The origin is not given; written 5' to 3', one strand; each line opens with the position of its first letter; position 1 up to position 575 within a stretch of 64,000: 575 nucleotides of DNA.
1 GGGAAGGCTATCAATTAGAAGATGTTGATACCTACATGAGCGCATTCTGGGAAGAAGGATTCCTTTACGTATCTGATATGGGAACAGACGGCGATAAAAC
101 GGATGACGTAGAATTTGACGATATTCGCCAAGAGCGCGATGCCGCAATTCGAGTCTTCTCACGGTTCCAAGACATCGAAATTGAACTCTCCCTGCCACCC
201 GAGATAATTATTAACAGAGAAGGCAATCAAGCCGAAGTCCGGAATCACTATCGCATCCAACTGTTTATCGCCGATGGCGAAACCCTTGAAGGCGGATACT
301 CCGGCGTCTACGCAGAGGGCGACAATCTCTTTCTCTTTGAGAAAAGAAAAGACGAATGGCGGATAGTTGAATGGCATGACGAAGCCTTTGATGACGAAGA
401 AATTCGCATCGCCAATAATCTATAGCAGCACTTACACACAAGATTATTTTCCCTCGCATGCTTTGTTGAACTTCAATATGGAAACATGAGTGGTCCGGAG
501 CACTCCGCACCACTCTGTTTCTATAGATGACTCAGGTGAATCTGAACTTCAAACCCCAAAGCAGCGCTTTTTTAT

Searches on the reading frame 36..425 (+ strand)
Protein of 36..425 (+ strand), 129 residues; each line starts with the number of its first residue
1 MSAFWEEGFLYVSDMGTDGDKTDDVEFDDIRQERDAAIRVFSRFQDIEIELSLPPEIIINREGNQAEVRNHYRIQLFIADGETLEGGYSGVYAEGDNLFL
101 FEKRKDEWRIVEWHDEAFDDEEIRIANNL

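Call 43: find_encoding_contigs(protein=window:36-422:+, flank=10000, max_places=6)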
Protein window:36-422:+ (129 aa): no gene with exactly this product is on record in the collection.

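Call 61: search_protein_families(library=pfam, proteins=[window:36-425:+], max_evalue=0.001)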
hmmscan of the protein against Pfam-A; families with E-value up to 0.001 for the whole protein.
window:36-425:+ (129 aa): 0 families
